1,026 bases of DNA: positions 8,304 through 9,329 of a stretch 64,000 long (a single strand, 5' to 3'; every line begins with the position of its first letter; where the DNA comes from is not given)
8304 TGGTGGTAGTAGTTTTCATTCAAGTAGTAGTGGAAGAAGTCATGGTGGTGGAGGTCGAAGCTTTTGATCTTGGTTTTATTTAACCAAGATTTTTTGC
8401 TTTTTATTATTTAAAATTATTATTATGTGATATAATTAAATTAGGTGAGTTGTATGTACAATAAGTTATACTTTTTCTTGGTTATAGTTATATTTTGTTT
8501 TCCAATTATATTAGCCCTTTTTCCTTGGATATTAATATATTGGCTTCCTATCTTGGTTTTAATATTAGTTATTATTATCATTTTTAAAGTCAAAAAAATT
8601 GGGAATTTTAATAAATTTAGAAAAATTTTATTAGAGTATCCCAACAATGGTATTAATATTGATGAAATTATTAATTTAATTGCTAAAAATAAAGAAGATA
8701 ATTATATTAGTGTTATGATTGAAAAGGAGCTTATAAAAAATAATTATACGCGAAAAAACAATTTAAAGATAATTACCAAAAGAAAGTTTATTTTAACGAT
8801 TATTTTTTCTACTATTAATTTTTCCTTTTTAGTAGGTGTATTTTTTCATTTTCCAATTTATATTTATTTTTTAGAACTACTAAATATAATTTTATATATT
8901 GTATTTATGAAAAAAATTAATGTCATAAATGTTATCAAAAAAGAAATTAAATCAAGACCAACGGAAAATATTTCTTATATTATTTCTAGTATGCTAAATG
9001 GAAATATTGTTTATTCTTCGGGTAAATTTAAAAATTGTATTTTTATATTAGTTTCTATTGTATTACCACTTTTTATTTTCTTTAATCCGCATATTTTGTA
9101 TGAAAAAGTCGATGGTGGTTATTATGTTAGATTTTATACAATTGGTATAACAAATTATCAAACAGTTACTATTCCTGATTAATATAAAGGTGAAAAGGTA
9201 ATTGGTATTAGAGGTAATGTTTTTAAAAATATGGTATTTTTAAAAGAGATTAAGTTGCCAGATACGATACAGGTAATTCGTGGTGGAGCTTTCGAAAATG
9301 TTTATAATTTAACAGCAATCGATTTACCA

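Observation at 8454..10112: In-frame TAA splits a polytopic-membrane and BspA-type LRR surface protein inside an LRR repeat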

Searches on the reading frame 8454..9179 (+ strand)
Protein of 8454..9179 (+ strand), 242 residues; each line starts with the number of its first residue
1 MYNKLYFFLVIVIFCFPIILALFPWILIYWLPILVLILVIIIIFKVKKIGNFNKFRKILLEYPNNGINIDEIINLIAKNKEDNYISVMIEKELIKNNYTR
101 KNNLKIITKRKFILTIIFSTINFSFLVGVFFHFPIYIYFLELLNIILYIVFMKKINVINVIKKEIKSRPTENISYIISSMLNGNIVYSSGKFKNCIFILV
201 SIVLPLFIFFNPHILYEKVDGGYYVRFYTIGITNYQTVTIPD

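Call 6: search_protein_families(library=pfam, proteins=[window:8454-9179:+], max_evalue=0.01)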
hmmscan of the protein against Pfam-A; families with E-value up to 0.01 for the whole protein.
window:8454-9179:+ (242 aa): 0 families

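Call 7: search_protein_families(library=ncbifam, proteins=[window:8454-9179:+], max_evalue=0.01)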
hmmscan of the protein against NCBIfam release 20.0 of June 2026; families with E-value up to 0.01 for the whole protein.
window:8454-9179:+ (242 aa): 0 families

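Call 8: find_homologous_proteins(query=window:8454-9179:+, max_evalue=0.001)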
Query seq(242 aa) (242 aa): 2 proteins with E <= 0.001 among 975 candidates.
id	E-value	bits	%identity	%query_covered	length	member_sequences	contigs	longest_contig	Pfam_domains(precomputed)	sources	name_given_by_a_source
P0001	1.6e-64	236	55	97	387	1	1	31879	PF13306.13,PF13855.13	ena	-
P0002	2.3e-52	196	58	71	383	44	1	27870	PF13306.13,PF13855.13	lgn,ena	-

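Call 10: find_encoding_contigs(protein=P0001, flank=8000, max_places=4)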
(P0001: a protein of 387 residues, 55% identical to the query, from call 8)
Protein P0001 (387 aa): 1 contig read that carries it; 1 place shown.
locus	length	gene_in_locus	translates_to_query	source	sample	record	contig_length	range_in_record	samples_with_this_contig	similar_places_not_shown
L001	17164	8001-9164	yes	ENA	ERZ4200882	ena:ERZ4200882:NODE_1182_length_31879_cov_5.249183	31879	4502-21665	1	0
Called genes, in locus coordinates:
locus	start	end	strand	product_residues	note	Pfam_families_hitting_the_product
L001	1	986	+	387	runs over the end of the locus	PF00817:IMS, PF11798:IMS_HHH (weak), PF11799:IMS_C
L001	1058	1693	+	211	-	-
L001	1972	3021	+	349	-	PF02912:Phe_tRNA-synt_N, PF01409:tRNA-synt_2d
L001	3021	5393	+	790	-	PF01588:tRNA_bind, PF03483:B3_4, PF03484:B5, PF17759:tRNA_synthFbeta, PF03147:FDX-ACB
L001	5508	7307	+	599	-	PF00009:GTP_EFTU, PF00071:Ras (weak), PF03144:GTP_EFTU_D2, PF00679:EFG_C, PF06421:LepA_C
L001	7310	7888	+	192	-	PF12844:HTH_19 (faint), PF13412:HTH_24 (faint)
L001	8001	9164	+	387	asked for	PF13306:LRR_5, PF13855:LRR_8 (faint)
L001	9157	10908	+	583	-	PF04055:Radical_SAM, PF13353:Fer4_12, PF13186:SPASM (faint)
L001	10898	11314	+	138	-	-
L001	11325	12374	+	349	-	-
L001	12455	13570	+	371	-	PF04055:Radical_SAM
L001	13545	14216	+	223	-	PF02223:Thymidylate_kin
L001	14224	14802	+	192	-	-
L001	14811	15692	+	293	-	PF00303:Thymidylat_synt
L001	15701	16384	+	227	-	PF01712:dNK, PF02223:Thymidylate_kin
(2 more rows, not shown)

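Call 11: find_encoding_contigs(protein=P0002, flank=8000, max_places=6)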
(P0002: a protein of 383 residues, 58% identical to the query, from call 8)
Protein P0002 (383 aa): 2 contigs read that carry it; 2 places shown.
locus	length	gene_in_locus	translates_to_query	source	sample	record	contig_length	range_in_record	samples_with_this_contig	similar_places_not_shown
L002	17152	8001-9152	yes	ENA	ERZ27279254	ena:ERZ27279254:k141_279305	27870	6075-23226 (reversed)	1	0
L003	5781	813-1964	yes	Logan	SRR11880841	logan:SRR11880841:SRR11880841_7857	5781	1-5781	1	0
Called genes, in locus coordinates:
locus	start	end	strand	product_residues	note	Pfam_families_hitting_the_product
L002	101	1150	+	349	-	PF02912:Phe_tRNA-synt_N, PF01409:tRNA-synt_2d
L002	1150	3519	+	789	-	PF01588:tRNA_bind, PF03483:B3_4, PF03484:B5, PF17759:tRNA_synthFbeta, PF03147:FDX-ACB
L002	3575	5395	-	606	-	PF13306:LRR_5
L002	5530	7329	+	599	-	PF00009:GTP_EFTU, PF00071:Ras (faint), PF03144:GTP_EFTU_D2, PF00679:EFG_C, PF06421:LepA_C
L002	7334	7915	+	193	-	-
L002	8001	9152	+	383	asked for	PF13306:LRR_5, PF13855:LRR_8 (weak)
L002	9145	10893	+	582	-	PF04055:Radical_SAM, PF13353:Fer4_12 (weak), PF13186:SPASM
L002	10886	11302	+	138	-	-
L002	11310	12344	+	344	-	PF13248:Zn_ribbon_3 (faint)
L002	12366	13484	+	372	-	PF04055:Radical_SAM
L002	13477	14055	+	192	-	-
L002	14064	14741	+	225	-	PF02223:Thymidylate_kin, PF01712:dNK (weak)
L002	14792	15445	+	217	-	-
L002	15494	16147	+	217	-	PF21984:DnaD_N, PF07261:DnaB_2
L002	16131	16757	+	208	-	PF00730:HhH-GPD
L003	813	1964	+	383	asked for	PF13306:LRR_5, PF13855:LRR_8 (weak)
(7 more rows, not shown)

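Call 28: find_encoding_contigs(protein=window:8454-9179:+, flank=3000, max_places=6)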
Protein window:8454-9179:+ (242 aa): 1 contig read that carries it; 1 place shown.
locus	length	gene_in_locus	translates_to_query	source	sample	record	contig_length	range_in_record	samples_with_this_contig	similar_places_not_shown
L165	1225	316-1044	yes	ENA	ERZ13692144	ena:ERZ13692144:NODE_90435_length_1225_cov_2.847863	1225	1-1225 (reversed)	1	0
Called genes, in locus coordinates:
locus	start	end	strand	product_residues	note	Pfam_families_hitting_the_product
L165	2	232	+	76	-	?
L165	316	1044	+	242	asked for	-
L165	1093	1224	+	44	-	?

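Call 34: list_cluster_members(proteins=[window:8454-9179:+, window:10131-11879:+, window:12276-13307:+, window:9231-10109:+])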
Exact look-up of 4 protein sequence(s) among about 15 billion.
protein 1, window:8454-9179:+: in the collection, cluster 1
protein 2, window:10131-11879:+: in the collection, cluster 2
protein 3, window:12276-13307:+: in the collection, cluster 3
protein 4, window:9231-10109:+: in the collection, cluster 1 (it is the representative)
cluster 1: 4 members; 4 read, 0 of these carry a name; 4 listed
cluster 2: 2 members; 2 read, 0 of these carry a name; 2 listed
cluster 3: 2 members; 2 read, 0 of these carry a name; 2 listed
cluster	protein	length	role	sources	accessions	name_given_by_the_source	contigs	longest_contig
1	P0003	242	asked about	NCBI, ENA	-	-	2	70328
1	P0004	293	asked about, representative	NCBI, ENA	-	-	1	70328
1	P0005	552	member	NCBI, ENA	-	-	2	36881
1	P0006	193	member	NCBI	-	-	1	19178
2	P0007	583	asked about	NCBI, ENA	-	-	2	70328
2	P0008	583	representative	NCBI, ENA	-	-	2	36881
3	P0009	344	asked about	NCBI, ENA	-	-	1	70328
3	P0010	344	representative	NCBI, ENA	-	-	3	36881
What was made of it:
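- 8454..9182 (+): 5' fragment: 242 codons plus the premature TAA. It covers the N-terminal hydrophobic region (residues 5-44), a K/R-rich loop, helices 105-130, 136-154 and 190-208, the beta-hairpin 214-228 and the first LRR strand 237-239. The exact 242-aa product is on record from two contigs (calls 28, 34).
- Tried and rejected: What solved the problem was the cluster look-up (call 34), which revealed the intact allele.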

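Call 36: find_encoding_contigs(protein=P0005, flank=10000, max_places=6)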
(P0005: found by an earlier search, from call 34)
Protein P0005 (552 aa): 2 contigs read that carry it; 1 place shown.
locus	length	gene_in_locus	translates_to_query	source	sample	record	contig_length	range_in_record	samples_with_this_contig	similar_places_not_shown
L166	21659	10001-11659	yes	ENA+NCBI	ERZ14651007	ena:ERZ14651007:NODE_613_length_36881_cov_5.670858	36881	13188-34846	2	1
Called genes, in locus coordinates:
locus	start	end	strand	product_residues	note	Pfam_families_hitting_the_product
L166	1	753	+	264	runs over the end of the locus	PF21982:RecX_HTH1 (weak), PF02631:RecX_HTH2 (faint), PF21981:RecX_HTH3 (faint)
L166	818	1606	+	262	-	-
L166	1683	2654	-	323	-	PF13145:Rotamase_2 (weak), PF13616:Rotamase_3, PF00639:Rotamase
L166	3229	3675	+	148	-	PF02381:MraZ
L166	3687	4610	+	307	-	PF01795:Methyltransf_5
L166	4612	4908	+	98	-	-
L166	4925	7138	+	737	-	PF03717:PBP_dimer, PF00905:Transpeptidase, PF03793:PASTA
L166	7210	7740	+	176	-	PF00149:Metallophos, PF12850:Metallophos_2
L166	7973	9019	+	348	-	-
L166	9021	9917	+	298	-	PF04536:TPM_phosphatase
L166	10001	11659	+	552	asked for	PF13306:LRR_5, PF13855:LRR_8 (faint), PF13306:LRR_5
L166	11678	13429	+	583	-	PF04055:Radical_SAM (weak), PF13353:Fer4_12 (weak), PF13186:SPASM (faint)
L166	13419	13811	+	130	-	-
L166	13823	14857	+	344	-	-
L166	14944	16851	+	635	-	PF03717:PBP_dimer, PF00905:Transpeptidase, PF03793:PASTA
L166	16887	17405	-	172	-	-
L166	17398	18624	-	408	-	PF13487:HD_5, PF01966:HD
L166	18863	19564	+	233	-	PF02463:SMC_N (faint), PF00005:ABC_tran, PF13304:AAA_21 (faint)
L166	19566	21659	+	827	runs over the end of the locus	PF02687:FtsX, PF12704:MacB_PCD, PF02687:FtsX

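Call 51: predict_structure(alignment_id=A3)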
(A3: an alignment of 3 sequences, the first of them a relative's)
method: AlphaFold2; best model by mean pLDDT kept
length: 552 residues; sequences in the alignment: 3
mean_pLDDT: 60.9   pTM: 0.46
mean pLDDT of the five models: 60.9, 60.5, 57.9, 56.2, 55.2
residues with pLDDT >= 90: 85; 70-90: 139; 50-70: 50; < 50: 278
segments of 3 or more residues with pLDDT < 50: 1-9, 44-212, 229-234, 452-472, 474-485, 487-517, 521-524, 529-538, 543-548, 550-552
pLDDT, mean of each block of 10 residues (from residue 1): 43 52 55 60 43 44 43 41 40 39 36 41 40 40 39 39 45 39 28 33 36 67 69 63 85 80 83 89 85 90 89 88 88 88 86 90 87 93 92 91 94 91 91 86 84 39 35 45 47 41 40 45 48 43 47 49
secondary structure, 60 per line:
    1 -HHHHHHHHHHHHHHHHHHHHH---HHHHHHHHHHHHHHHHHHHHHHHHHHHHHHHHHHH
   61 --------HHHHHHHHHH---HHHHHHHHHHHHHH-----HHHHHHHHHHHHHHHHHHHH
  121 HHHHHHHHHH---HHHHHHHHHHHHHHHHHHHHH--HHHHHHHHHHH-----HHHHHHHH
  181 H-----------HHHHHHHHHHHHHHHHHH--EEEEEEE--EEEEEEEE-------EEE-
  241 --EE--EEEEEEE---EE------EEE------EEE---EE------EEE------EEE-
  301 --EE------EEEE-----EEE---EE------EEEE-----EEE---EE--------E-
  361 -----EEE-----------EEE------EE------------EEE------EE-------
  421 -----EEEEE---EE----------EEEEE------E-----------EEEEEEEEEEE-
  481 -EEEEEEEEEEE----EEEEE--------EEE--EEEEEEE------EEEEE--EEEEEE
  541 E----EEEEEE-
elements in order: H2-22 H26-60 H69-78 H82-95 H101-130 H134-154 H157-167 H173-181 H193-210 E213-219 E222-229 E237-239 E247-253 E265-267 E274-276 E288-290 E297-299 E311-314 E320-322 E334-337 E343-345 E366-368 E380-382 E403-405 E426-430 E446-450 E469-479 E482-492 E497-501 E510-512 E515-521 E528-532 E535-541 E546-551
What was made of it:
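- Tried and rejected: With a 3-sequence alignment the membrane part was poor (pLDDT 60.9, call 51).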

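Call 53: search_solved_structures(query=P0005, max_evalue=0.001)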
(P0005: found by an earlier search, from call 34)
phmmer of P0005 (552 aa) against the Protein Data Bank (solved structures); distinct sequences matched with E-value up to 0.001: 20.
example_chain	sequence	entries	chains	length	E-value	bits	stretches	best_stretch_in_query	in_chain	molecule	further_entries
4fs7_A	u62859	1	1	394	1.5e-58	202.1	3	289-441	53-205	Uncharacterized protein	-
4gt6_A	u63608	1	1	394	6e-48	167.2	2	310-429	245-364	Cell surface protein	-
4h09_A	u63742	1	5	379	7.7e-24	87.6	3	302-403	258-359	Hypothetical leucine rich repeat protein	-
6mlx_A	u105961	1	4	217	8.8e-23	84.1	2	344-432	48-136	Leucine-rich repeat protein TpLRR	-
4fdw_A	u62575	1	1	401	1.1e-17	67.3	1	262-427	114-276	leucine rich hypothetical protein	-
4cp6_A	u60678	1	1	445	6e-15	58.3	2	311-429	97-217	CHOLINE BINDING PROTEIN PCPA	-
4fd0_A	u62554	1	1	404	2.1e-14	56.5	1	264-437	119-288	Leucine rich hypothetical protein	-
4ufs_A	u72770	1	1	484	3.7e-13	52.4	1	254-457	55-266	LEUCINE-RICH REPEAT-CONTAINING G-PROTEIN COUPLED RECEPTOR 5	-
4ufr_A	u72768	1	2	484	3.7e-13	52.4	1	254-457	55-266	LEUCINE-RICH REPEAT-CONTAINING G-PROTEIN COUPLED RECEPTOR 5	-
4kng_A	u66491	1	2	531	4.4e-13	52.1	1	254-457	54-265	Leucine-rich repeat-containing G-protein coupled receptor 5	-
4bsr_A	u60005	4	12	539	4.6e-13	52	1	254-457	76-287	LEUCINE-RICH REPEAT-CONTAINING G-PROTEIN COUPLED RECEPTOR 5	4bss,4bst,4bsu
4oju_A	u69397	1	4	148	4.3e-10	42.2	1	263-331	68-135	hypothetical leucine rich repeat protein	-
4psj_A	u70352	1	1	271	6e-09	38.5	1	301-405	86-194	OR464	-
4kt1_A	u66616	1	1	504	1e-08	37.7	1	257-432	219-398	Leucine-rich repeat-containing G-protein coupled receptor 4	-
4lxr_A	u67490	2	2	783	7.2e-06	28.3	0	296-408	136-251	Protein toll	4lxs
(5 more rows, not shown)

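Call 59: search_protein_families(library=padloc, proteins=[P0005], max_evalue=0.01)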
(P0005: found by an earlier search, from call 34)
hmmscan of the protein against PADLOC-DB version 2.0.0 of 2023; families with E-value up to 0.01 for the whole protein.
P0005 (552 aa): 0 families

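Call 63: predict_structure(alignment_id=A5)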
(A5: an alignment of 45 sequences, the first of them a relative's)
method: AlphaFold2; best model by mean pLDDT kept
length: 552 residues; sequences in the alignment: 45
mean_pLDDT: 87.6   pTM: 0.68
mean pLDDT of the five models: 87.6, 86.9, 86.7, 86.1, 85.1
residues with pLDDT >= 90: 329; 70-90: 165; 50-70: 45; < 50: 13
segments of 3 or more residues with pLDDT < 50: 453-463
pLDDT, mean of each block of 10 residues (from residue 1): 64 69 63 72 59 75 74 77 86 87 88 96 95 87 91 90 91 91 80 93 95 96 96 90 98 95 96 97 96 97 98 98 98 97 98 96 98 98 98 98 97 98 96 96 91 43 68 90 91 72 88 91 71 87 83 88
secondary structure, 60 per line:
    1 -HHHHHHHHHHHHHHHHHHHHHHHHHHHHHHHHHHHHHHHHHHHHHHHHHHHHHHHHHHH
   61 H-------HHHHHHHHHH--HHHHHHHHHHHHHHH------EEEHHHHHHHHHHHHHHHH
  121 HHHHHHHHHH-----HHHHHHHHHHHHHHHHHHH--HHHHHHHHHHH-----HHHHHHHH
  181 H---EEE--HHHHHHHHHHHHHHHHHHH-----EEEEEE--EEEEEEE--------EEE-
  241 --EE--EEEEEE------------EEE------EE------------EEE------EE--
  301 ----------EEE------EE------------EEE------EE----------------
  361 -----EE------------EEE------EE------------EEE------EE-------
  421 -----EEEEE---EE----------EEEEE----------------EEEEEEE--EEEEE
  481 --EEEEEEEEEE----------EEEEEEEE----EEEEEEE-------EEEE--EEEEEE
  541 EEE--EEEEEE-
elements in order: H2-61 H69-78 H81-95 E102-104 H105-130 H136-154 H157-167 H173-181 E185-187 H190-208 E214-219 E222-228 E237-239 E247-252 E265-267 E288-290 E311-313 E334-336 E380-382 E403-405 E426-430 E446-450 E467-473 E476-480 E483-492 E503-510 E515-521 E529-532 E535-543 E546-551
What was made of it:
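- On BspA-type LRR protein (Pfam LRR_5): The AlphaFold LRR region has pLDDT 95-98 (call 63).
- The AlphaFold model has mean pLDDT 87.6, and the 10-residue block holding residue 243 scores 98 (call 63). The break separates the beta-hairpin 214-228 and strand 237-239 from the rest of one folded domain (call 63).
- Tried and rejected: It was repeated with 45 sequences (call 63).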
